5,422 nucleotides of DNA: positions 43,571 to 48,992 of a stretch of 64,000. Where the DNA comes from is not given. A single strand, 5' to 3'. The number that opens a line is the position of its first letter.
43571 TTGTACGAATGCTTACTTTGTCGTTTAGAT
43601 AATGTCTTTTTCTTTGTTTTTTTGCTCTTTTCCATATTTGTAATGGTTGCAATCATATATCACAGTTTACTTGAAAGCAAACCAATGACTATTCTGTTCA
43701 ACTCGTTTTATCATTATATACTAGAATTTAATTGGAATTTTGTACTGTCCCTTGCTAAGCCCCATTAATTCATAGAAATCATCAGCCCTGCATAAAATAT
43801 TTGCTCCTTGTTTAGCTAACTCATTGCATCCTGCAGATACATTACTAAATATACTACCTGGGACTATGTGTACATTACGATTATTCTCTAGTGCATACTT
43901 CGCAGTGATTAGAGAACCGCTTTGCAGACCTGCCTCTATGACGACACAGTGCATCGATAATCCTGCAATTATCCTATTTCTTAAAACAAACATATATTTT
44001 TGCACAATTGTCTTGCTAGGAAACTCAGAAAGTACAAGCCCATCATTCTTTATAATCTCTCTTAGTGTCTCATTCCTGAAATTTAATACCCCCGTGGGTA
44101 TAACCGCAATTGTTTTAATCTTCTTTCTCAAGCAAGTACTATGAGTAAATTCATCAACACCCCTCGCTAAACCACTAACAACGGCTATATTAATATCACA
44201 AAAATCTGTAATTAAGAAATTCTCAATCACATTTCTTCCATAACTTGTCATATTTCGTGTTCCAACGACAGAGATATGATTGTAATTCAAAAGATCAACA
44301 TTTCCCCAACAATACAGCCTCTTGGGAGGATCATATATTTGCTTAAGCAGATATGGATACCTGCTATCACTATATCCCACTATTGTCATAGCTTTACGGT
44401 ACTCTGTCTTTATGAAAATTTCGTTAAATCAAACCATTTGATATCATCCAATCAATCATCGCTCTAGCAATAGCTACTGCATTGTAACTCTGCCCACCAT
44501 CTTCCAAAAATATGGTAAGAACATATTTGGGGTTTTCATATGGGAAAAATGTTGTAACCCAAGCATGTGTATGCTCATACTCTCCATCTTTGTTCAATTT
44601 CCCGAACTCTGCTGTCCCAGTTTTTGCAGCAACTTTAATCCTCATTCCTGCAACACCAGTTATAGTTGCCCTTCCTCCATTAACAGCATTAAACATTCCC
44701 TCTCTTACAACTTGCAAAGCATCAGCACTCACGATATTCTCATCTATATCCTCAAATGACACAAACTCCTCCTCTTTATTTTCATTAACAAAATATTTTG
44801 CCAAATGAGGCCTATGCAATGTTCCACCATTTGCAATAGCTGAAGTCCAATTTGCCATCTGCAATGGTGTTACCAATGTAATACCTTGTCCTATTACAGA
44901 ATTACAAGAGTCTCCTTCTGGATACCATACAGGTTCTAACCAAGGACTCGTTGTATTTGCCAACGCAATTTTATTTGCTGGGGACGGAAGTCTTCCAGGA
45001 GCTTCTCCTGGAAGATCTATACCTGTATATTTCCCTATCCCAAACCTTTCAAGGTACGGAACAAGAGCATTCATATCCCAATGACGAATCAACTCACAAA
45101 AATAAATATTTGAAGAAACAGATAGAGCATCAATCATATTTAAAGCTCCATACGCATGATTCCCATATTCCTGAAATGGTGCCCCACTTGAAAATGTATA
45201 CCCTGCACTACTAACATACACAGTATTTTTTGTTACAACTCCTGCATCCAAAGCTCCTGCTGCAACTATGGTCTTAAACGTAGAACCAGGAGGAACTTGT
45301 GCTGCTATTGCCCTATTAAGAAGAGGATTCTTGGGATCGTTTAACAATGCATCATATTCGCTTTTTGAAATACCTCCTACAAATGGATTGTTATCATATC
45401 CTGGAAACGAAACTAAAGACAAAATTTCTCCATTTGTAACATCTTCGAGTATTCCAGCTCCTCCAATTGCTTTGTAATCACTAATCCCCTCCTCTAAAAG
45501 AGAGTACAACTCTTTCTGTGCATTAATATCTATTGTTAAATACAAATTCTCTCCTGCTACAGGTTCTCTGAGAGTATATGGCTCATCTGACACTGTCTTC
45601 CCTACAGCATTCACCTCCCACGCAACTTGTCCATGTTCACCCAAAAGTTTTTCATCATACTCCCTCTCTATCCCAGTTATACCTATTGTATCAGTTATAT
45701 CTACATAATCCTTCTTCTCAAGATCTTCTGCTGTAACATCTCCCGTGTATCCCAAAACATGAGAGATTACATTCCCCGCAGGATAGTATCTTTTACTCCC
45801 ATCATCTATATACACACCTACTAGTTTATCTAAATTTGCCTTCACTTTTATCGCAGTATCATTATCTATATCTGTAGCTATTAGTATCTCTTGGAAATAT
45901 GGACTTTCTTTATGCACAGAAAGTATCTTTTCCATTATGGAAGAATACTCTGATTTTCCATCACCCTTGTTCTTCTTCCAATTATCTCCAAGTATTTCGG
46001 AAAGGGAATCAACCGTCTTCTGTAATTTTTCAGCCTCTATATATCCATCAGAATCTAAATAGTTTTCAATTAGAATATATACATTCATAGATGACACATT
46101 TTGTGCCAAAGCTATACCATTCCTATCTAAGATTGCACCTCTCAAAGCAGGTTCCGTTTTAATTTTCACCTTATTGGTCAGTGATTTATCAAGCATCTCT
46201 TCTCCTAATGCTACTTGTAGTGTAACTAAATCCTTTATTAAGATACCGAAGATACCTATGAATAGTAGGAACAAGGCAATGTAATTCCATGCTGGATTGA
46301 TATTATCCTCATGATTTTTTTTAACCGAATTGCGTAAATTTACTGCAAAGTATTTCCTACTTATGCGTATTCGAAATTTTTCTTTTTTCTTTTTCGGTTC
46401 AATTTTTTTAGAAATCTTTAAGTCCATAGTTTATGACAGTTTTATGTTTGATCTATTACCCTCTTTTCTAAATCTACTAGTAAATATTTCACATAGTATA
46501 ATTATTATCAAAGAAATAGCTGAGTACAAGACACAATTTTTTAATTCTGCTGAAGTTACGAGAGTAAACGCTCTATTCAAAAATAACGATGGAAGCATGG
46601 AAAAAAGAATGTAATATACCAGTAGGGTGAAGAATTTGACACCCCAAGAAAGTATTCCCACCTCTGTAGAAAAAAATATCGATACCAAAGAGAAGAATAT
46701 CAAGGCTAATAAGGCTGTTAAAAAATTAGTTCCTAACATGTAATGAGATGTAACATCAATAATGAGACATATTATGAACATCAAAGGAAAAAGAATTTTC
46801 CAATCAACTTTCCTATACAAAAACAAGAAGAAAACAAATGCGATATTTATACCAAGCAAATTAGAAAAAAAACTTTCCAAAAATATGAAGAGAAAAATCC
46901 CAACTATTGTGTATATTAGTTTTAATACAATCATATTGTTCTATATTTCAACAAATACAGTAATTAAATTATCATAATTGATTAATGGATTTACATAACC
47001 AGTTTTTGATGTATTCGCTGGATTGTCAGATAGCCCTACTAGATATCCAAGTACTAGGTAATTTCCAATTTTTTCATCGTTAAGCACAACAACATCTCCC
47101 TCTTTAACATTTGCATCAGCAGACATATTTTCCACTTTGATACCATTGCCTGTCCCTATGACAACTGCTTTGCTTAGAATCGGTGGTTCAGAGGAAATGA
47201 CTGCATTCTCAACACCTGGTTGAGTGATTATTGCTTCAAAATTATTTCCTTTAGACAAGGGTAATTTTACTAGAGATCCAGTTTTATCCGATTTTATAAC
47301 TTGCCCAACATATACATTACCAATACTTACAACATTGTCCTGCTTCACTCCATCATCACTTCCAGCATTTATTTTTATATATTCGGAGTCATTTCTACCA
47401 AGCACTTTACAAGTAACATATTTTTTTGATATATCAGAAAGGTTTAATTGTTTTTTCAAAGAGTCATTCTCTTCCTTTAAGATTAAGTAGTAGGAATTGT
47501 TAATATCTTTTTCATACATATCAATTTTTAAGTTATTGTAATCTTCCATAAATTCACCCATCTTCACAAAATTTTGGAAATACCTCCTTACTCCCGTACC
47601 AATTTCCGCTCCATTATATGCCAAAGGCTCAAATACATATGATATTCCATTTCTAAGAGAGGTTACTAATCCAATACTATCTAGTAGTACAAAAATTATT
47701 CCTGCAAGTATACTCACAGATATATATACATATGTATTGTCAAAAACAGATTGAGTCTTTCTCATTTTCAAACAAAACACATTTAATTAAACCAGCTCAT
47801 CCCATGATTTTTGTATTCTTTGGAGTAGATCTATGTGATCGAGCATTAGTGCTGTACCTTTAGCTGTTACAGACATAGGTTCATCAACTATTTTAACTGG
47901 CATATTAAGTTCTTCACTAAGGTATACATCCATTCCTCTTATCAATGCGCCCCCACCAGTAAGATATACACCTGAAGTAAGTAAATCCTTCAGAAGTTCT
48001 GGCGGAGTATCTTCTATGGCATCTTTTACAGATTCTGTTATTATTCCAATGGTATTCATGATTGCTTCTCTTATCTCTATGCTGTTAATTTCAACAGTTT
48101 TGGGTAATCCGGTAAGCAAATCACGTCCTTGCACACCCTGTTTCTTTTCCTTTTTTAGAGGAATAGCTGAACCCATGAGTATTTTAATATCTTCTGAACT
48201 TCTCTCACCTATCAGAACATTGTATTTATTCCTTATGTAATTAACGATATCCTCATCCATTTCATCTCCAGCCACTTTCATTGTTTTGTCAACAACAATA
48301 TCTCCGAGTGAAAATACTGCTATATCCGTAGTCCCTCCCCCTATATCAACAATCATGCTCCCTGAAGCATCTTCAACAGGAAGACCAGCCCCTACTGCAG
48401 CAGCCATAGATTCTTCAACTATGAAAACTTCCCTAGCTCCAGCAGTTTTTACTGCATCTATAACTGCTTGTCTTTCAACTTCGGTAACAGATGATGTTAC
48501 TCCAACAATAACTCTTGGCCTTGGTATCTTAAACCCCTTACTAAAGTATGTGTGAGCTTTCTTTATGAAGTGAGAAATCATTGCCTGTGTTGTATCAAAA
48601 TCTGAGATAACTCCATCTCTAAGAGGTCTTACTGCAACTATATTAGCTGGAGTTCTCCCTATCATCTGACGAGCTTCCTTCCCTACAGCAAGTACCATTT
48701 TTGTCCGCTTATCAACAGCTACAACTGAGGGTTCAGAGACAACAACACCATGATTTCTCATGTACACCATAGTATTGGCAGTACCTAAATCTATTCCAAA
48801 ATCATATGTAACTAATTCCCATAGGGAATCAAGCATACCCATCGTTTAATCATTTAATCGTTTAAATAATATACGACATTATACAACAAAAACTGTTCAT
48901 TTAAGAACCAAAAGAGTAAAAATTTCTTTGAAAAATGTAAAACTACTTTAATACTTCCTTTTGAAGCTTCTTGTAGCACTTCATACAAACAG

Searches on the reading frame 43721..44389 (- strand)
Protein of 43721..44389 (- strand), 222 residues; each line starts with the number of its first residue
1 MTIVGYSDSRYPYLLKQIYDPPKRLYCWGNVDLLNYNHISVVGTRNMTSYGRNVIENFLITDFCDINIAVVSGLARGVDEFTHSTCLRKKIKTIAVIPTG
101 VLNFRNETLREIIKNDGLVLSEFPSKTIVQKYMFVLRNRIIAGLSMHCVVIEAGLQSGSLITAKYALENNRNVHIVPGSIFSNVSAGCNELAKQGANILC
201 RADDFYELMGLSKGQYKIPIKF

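Call 85: search_protein_families(library=pfam, proteins=[window:43721-44389:-], max_evalue=0.001)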
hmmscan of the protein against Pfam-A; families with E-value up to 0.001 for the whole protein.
window:43721-44389:- (222 aa): 1 family
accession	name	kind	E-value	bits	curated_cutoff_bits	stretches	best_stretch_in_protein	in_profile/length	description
PF02481.21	DNA_processg_A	-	1.2e-66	224.4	29.6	1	3-200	9-211/212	DNA recombination-mediator protein A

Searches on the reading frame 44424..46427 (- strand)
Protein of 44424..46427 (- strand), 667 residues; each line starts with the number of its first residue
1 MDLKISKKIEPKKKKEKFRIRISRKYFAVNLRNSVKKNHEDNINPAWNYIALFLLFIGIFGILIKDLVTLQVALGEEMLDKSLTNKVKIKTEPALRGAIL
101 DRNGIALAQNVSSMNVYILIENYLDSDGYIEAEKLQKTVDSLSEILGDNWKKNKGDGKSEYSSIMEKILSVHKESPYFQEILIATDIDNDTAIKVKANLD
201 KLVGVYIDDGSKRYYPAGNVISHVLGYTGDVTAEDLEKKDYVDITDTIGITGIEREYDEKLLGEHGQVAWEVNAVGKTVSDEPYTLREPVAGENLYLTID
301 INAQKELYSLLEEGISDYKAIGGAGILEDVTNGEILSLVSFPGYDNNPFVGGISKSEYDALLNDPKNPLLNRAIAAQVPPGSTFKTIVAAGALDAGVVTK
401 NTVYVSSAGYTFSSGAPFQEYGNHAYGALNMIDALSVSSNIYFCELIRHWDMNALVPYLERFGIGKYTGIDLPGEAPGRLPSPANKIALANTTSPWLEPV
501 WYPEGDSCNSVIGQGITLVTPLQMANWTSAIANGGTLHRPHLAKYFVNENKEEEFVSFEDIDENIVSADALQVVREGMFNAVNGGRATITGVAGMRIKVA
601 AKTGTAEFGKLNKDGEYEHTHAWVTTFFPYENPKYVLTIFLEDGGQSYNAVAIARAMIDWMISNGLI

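Call 85: search_protein_families(library=pfam, proteins=[window:44424-46427:-], max_evalue=0.001)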
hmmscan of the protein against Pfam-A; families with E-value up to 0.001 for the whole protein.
window:44424-46427:- (667 aa): 2 families
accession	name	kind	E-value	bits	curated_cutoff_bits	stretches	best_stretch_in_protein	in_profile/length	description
PF00905.27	Transpeptidase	-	2.4e-58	198.1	22.1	1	324-654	2-294/299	Penicillin binding protein transpeptidase domain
PF03717.20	PBP_dimer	-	5.2e-37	128.4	24.4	1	92-280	2-177/180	Penicillin-binding Protein dimerisation domain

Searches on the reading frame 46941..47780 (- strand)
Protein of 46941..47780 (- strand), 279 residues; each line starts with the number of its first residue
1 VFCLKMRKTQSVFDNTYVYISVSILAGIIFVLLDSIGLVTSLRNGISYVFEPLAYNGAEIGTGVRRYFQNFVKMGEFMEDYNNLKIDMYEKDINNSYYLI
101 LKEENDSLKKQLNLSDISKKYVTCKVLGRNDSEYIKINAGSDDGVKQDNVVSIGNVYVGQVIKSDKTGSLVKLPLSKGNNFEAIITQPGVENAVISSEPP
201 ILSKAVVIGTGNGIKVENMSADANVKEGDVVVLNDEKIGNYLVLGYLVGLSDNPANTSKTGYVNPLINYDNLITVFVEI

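Call 85: search_protein_families(library=pfam, proteins=[window:46941-47780:-], max_evalue=0.001)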
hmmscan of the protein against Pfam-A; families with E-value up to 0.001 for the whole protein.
window:46941-47780:- (279 aa): 1 family
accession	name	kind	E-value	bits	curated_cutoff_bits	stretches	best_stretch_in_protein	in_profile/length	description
PF04085.20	MreC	-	1.7e-13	51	28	1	131-277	9-145/147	Rod shape-determining protein MreC, barrel core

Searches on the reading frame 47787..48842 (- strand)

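Call 85: search_protein_families(library=pfam, proteins=[window:47787-48842:-], max_evalue=0.001)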
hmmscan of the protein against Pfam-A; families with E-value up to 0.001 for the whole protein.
window:47787-48842:- (351 aa): 6 families
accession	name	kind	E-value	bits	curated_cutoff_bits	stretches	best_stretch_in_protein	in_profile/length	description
PF06723.19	MreB_Mbl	-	1.7e-132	441.7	27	1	14-341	3-326/327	MreB/Mbl protein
PF00012.26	HSP70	-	1.8e-12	46.7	20.6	1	108-210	133-241/599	Hsp70 protein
PF14450.12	FtsA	-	1.1e-11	45.6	31.8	1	164-322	2-120/127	Cell division protein FtsA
PF00022.25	Actin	-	1e-09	37.9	27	1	37-206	30-190/410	Actin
PF11104.14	PilM_2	-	1.4e-06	27.9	27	0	292-322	278-308/340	Type IV pilus assembly protein PilM;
PF06277.17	EutA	-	0.00016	21.1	27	1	16-215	7-202/475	Ethanolamine utilisation protein EutA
